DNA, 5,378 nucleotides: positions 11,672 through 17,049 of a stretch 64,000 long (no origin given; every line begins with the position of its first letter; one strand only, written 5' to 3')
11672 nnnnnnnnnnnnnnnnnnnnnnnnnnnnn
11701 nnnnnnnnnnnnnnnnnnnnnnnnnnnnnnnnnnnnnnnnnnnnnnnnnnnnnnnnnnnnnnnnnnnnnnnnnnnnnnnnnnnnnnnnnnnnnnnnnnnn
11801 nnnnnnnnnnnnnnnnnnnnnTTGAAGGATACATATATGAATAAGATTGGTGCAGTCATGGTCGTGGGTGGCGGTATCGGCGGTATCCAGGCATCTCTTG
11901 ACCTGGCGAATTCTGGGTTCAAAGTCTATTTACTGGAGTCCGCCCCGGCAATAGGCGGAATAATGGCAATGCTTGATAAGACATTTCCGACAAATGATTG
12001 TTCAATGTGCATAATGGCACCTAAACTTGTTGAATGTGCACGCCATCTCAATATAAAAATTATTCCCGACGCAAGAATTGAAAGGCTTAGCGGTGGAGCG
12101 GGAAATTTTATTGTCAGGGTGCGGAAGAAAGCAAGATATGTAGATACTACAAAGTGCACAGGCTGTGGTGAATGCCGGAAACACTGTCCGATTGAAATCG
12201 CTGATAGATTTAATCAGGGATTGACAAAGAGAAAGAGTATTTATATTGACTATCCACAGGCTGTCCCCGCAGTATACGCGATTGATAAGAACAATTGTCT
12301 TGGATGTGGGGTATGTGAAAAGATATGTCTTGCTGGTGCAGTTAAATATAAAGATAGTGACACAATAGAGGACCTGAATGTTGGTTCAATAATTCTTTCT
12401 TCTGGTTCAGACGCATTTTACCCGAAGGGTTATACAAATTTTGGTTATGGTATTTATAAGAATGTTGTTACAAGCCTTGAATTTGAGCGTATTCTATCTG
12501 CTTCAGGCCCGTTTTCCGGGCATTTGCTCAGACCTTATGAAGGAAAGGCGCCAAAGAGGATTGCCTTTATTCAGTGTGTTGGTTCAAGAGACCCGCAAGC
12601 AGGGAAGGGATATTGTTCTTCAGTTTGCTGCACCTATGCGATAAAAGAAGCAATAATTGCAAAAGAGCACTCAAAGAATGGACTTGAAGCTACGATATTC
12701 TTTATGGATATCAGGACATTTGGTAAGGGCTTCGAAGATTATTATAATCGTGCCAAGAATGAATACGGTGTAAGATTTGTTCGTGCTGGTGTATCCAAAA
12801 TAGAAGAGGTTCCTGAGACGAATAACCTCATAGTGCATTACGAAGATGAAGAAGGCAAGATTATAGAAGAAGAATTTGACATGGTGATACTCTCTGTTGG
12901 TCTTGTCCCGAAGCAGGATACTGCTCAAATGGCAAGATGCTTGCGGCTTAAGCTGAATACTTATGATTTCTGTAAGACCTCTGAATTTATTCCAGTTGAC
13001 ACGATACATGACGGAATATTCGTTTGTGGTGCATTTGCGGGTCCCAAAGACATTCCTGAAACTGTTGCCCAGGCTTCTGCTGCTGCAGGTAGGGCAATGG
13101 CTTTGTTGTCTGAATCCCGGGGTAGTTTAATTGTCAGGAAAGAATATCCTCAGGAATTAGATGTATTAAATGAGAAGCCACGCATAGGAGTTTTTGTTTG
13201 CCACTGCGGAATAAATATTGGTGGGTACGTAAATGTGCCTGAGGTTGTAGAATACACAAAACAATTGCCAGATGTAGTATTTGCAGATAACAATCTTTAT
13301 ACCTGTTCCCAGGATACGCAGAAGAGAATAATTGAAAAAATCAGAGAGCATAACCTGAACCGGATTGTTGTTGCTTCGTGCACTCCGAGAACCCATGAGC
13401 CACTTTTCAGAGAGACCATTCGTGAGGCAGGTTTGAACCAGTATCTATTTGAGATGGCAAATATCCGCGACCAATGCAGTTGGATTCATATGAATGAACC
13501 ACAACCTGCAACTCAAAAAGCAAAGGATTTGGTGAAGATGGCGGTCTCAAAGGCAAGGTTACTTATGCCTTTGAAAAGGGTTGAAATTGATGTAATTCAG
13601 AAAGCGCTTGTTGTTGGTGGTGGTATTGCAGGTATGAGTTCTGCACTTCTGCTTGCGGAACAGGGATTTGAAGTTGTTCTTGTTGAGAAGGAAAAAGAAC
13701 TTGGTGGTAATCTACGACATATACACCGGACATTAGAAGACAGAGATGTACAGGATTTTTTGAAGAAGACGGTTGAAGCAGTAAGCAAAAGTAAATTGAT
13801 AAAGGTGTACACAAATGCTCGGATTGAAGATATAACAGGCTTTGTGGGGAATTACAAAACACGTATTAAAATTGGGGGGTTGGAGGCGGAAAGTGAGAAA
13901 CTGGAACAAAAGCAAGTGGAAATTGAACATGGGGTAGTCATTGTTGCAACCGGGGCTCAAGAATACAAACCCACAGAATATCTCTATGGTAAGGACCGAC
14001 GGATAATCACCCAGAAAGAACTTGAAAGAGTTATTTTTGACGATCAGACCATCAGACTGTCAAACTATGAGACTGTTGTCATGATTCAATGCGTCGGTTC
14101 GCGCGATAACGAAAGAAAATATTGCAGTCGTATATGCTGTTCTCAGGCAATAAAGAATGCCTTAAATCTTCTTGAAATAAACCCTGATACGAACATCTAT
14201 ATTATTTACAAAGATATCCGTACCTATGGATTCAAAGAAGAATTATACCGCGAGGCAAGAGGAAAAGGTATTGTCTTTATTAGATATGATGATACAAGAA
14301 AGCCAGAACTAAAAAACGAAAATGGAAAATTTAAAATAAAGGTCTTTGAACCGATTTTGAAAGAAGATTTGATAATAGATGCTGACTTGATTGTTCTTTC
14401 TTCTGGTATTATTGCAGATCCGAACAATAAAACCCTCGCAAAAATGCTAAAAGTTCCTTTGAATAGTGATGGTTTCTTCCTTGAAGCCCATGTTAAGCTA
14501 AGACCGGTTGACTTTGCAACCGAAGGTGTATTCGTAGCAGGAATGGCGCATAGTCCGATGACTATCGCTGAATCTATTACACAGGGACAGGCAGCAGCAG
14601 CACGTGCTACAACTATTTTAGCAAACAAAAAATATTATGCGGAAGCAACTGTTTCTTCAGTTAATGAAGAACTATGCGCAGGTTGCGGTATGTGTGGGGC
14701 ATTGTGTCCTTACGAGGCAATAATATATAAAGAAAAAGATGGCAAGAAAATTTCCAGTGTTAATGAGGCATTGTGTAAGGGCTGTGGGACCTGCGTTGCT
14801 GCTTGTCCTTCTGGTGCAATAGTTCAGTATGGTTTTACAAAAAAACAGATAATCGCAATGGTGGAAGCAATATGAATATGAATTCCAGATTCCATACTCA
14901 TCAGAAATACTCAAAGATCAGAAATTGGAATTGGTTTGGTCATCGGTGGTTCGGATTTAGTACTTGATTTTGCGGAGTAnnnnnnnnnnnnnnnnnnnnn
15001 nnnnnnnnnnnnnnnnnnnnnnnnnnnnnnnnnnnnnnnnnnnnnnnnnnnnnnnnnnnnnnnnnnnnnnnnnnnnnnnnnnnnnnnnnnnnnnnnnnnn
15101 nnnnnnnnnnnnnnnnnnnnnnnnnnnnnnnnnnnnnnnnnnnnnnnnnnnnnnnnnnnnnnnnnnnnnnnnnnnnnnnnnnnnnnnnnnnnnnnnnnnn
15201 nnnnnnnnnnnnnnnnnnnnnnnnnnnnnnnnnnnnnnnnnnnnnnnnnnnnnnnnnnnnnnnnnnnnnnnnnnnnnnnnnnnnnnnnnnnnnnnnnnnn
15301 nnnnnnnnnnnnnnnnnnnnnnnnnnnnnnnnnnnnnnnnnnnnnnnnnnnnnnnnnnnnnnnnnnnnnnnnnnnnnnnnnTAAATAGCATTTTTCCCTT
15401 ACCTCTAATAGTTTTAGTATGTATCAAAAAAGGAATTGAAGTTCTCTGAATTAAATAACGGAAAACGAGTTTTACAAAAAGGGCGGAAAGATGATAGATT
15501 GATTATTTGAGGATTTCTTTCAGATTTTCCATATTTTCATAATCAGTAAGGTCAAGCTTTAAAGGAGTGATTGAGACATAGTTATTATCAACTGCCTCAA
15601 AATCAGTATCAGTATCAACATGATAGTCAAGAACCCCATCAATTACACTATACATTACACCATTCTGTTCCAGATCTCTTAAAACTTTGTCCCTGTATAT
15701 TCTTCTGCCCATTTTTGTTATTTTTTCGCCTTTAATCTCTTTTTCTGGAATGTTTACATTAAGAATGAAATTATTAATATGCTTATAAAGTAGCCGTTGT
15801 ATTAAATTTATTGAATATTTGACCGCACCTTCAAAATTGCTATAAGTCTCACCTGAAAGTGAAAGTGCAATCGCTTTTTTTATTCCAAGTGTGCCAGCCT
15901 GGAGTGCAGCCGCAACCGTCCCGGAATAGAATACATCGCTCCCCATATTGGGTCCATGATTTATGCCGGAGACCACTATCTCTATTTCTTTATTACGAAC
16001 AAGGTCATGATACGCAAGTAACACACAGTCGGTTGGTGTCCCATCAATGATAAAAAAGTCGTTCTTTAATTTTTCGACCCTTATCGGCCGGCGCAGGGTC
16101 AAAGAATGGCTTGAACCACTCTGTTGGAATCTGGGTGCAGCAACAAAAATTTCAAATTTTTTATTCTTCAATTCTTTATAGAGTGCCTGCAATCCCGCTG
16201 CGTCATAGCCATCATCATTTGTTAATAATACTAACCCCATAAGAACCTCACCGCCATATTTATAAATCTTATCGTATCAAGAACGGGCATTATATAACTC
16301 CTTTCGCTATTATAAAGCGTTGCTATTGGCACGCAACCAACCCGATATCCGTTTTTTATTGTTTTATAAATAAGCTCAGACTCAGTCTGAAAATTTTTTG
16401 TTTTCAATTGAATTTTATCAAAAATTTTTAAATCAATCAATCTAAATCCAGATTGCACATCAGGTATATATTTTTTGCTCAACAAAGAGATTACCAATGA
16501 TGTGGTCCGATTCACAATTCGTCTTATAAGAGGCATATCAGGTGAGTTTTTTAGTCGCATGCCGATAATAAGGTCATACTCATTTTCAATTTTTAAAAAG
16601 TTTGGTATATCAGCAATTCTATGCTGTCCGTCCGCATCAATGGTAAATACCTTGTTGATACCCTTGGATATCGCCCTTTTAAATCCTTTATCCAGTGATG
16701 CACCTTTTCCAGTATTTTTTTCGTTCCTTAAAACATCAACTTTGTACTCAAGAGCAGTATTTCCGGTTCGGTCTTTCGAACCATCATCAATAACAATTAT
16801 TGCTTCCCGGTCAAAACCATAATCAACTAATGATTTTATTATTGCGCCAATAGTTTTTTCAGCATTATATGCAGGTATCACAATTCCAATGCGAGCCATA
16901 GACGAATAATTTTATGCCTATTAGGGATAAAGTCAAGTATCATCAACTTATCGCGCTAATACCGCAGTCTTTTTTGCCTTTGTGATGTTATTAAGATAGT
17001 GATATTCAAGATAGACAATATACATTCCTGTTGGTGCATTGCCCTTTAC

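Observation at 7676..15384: Tandemly duplicated large hdrA(HdrL-like)-mvhD modules downstream of a single hdrCB, with no hydrogenase or formate dehydrogenase partner in the window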

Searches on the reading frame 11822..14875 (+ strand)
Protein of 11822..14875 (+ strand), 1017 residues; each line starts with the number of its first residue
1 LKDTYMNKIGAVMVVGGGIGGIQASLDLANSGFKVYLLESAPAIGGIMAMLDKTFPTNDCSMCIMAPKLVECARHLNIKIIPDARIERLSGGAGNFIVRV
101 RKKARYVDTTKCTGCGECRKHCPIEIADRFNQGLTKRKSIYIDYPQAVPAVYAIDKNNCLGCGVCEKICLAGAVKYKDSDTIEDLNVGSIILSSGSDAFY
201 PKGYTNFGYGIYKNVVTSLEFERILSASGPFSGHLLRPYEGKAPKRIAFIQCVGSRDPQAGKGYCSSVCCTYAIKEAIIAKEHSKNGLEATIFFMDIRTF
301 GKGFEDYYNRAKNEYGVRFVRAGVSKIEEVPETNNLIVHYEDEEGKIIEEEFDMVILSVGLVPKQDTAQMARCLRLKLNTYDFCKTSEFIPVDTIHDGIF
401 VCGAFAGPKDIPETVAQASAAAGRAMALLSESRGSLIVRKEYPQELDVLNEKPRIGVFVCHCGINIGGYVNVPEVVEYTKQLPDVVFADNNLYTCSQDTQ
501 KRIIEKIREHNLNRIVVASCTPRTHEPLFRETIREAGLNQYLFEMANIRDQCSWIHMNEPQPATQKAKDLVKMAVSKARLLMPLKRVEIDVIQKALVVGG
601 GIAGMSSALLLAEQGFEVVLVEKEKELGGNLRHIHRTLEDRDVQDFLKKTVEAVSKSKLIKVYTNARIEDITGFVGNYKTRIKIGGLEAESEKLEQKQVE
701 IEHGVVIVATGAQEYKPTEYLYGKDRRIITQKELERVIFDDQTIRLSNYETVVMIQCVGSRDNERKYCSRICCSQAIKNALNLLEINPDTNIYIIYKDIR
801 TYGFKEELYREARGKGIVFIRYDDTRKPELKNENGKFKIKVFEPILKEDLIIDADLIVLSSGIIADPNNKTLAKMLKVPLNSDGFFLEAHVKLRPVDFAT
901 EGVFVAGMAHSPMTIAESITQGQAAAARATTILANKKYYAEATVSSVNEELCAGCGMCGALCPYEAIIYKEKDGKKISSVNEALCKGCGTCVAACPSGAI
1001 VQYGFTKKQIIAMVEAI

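Call 4: search_protein_families(library=pfam, proteins=[window:11822-14875:+], max_evalue=0.01)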
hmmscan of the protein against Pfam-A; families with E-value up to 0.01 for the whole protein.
window:11822-14875:+ (1017 aa): 32 families (the best 25 are shown)
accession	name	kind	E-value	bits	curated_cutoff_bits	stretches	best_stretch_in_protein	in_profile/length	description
PF07992.20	Pyr_redox_2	-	1.5e-29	103.8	26.1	2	12-421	3-290/291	Pyridine nucleotide-disulphide oxidoreductase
PF00037.32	Fer4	-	1.9e-17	62.7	21.1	3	980-1000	3-23/24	4Fe-4S binding domain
PF13450.12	NAD_binding_8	-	1.5e-16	60.9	21.9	2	597-636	1-40/68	NAD(P)-binding Rossmann-like domain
PF12831.13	FAD_oxidored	-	5e-13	49.6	27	2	596-631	3-38/416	FAD dependent oxidoreductase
PF12838.12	Fer4_7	-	9.1e-13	48.9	27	2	952-999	2-52/52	4Fe-4S dicluster domain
PF13484.11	Fer4_16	-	1.3e-12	48.7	30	2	111-169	1-63/66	4Fe-4S double cluster binding domain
PF13237.11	Fer4_10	-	2e-12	47.3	25.5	2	947-996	4-53/53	4Fe-4S dicluster domain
PF12837.12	Fer4_6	-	1.6e-11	44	25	3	979-1000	3-24/24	4Fe-4S binding domain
PF25160.1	LdpA_Fe-S-bd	-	1.8e-11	44.1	27.6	2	979-1002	22-45/49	LdpA Fe-S cluster-binding domain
PF14697.11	Fer4_21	-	3.3e-11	43.6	35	2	946-1000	2-57/59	4Fe-4S dicluster domain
PF13187.11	Fer4_9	-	6.3e-11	42.6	27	2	952-1000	2-52/52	4Fe-4S dicluster domain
PF00890.30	FAD_binding_2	-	6.4e-11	42.5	20.4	1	595-631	2-38/414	FAD binding domain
PF01266.30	DAO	-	1.7e-10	41.4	27.9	1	595-632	2-44/353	FAD dependent oxidoreductase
PF12797.12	Fer4_2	-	6.4e-09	35.6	24.5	2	105-123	3-21/22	4Fe-4S binding domain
PF17179.9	Fer4_22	-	2.4e-08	35.2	27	0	99-126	68-95/95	4Fe-4S dicluster domain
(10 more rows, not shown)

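Call 51: search_protein_families(library=ncbifam, proteins=[window:11822-14875:+], max_evalue=0.001)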
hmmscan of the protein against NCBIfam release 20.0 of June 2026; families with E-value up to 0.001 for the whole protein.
window:11822-14875:+ (1017 aa): 187 families (the best 25 are shown)
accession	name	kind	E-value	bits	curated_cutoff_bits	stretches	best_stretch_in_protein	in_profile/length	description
NF040770.1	hetero_SS_HdrA2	exception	0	1041.6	1100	3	10-431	140-562/777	CoB-CoM heterodisulfide reductase HdrA2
NF041778.1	hetero_SS_HdrA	equivalog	1.9e-229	763.4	1400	3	10-436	143-577/771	ferredoxin:CoB-CoM heterodisulfide reductase subunit HdrA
NF041891.1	hdrA_Methbact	equivalog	8e-215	715.4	1300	3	11-428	135-555/762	ferredoxin:CoB-CoM heterodisulfide reductase subunit HdrA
NF009410.0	PRK12771.1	subfamily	4.3e-22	78.4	516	2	590-672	136-216/566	NAD(P)-binding protein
TIGR01372.1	soxA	subfamily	4.3e-17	61.2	1164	1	595-714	171-291/996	sarcosine oxidase subunit alpha family protein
TIGR03997.1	mycofact_OYE_2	equivalog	1.5e-15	56.7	793.15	1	593-659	380-446/645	mycofactocin system FadH/OYE family oxidoreductase 2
TIGR03467.1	HpnE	equivalog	1.7e-15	57.3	283.05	2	596-637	2-43/430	hydroxysqualene dehydroxylase HpnE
TIGR04105.1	FeFe_hydrog_B1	subfamily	8.6e-15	54.4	450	2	98-186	130-219/462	monomeric [FeFe] hydrogenase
NF045637.1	carotdesatCrtDProt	equivalog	2.2e-14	52.8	580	2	596-636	2-42/485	1-hydroxycarotenoid 3,4-desaturase CrtD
NF041087.1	bile_acid_BaiCD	equivalog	4.3e-14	51.5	825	2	590-740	378-541/642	bile acid Fe-S flavoenzyme BaiCD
NF005560.0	PRK07233.1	equivalog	4.4e-14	52.2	252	2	594-634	2-42/435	hypothetical protein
NF006021.0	PRK08163.1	equivalog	1.2e-13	50.9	459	2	7-49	3-45/398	3-hydroxybenzoate 6-monooxygenase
NF005503.0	PRK07118.1-2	equivalog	2.7e-13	49.8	252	2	101-180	158-235/292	RnfABCDGE type electron transport complex subunit B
NF009409.0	PRK12770.1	subfamily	9.3e-13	48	343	0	325-431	251-352/360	putative glutamate synthase subunit beta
TIGR02733.1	desat_CrtD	equivalog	2.5e-12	46.2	549.7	2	594-630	3-39/492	C-3',4' desaturase CrtD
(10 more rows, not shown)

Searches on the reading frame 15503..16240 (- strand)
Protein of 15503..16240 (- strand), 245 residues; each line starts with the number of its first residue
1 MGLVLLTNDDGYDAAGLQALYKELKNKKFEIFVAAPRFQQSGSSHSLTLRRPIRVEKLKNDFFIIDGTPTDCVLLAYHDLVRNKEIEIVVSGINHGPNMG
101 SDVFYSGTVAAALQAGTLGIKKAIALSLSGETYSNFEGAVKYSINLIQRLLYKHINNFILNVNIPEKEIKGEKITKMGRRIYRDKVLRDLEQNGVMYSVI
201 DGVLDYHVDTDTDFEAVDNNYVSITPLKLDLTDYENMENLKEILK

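Call 97: search_protein_families(library=pfam, proteins=[window:15503-16240:-], max_evalue=0.0001)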
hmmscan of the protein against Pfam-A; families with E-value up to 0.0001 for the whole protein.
window:15503-16240:- (245 aa): 1 family
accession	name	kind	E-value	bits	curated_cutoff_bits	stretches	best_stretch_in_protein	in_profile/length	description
PF01975.23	SurE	-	2e-55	188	22.1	1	4-183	1-188/189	Survival protein SurE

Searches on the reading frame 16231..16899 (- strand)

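Call 97: search_protein_families(library=pfam, proteins=[window:16231-16899:-], max_evalue=0.0001)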
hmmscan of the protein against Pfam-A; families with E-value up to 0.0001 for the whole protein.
window:16231-16899:- (222 aa): 1 family
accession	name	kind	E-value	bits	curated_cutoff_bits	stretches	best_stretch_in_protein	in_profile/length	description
PF00535.33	Glycos_transf_2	-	3.2e-24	86.2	23.3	1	6-163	2-167/168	Glycosyl transferase family 2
